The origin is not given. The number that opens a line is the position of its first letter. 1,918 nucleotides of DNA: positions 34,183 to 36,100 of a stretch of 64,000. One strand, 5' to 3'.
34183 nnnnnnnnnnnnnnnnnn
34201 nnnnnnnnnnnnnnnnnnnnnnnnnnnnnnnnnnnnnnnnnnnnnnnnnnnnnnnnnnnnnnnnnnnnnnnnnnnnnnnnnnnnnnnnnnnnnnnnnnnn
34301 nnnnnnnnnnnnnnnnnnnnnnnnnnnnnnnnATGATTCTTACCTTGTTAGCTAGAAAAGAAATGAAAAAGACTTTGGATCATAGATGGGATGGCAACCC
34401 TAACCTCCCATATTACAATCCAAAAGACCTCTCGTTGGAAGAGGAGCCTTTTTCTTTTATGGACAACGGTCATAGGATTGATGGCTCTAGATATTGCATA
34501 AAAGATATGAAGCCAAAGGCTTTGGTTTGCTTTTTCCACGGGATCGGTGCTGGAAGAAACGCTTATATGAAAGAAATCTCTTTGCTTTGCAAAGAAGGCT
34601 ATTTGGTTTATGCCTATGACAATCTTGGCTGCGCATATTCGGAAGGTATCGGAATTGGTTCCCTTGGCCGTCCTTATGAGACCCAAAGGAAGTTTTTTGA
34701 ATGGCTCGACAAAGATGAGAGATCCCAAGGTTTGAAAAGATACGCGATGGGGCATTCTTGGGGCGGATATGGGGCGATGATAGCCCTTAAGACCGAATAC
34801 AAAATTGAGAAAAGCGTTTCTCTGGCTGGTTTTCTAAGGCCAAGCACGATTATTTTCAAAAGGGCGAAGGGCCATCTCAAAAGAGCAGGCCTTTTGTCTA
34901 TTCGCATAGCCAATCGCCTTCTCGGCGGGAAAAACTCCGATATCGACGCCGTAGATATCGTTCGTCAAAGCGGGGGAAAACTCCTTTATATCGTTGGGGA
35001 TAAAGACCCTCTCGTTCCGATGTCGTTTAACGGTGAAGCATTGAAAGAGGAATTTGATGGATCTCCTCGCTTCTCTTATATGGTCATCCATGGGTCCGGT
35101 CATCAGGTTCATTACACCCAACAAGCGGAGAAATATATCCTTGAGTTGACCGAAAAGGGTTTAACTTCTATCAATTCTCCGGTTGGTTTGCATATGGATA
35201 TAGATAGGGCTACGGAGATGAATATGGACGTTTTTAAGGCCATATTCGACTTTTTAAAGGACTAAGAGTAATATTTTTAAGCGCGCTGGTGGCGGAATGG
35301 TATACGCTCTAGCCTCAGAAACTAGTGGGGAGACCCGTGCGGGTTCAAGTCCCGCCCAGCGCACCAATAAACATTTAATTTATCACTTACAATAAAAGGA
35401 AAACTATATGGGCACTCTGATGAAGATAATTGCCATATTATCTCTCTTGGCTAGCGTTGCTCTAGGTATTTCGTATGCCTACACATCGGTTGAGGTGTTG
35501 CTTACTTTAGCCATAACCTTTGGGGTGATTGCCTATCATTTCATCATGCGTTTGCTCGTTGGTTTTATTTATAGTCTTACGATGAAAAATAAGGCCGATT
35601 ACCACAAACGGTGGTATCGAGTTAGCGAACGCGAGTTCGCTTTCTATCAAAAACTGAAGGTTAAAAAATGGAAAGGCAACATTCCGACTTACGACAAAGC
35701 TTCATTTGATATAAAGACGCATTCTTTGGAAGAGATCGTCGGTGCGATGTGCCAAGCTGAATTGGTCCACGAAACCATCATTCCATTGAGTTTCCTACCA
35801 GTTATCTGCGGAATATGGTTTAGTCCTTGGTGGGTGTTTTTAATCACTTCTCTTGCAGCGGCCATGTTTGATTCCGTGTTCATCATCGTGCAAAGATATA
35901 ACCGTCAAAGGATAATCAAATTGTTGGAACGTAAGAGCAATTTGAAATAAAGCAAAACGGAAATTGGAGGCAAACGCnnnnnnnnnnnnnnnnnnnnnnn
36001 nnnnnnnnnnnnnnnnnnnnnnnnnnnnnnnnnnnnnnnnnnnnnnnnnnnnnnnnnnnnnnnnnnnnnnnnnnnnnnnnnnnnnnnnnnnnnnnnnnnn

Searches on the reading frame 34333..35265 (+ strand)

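Call 52: search_protein_families(library=pfam, proteins=[window:34333-35265:+], max_evalue=0.01)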
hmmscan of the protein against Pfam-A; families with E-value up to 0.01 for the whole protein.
window:34333-35265:+ (310 aa): 4 families
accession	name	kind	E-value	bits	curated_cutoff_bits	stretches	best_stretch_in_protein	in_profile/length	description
PF00561.26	Abhydrolase_1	-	8.9e-14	52.2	25.8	1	64-154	2-89/245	alpha/beta hydrolase fold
PF12146.15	Hydrolase_4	-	7.6e-13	48.7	27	1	60-185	2-126/239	Serine aminopeptidase, S33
PF12697.13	Abhydrolase_6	-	6.2e-07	30.7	26.3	1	67-186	3-113/217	Alpha/beta hydrolase family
PF00756.26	Esterase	-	0.00059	20.1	22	1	121-260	102-229/251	Putative esterase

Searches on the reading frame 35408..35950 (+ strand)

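Call 52: search_protein_families(library=pfam, proteins=[window:35408-35950:+], max_evalue=0.01)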
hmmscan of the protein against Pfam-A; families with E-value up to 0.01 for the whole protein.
window:35408-35950:+ (180 aa): 2 families
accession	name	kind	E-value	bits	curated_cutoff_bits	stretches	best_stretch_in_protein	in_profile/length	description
PF18927.5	CrtO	-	1.3e-24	87.3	27.3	1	67-175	2-123/123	Glycosyl-4,4'-diaponeurosporenoate acyltransferase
PF09335.16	VTT_dom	-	0.0056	17.6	33.9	0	125-171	1-48/123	VTT domain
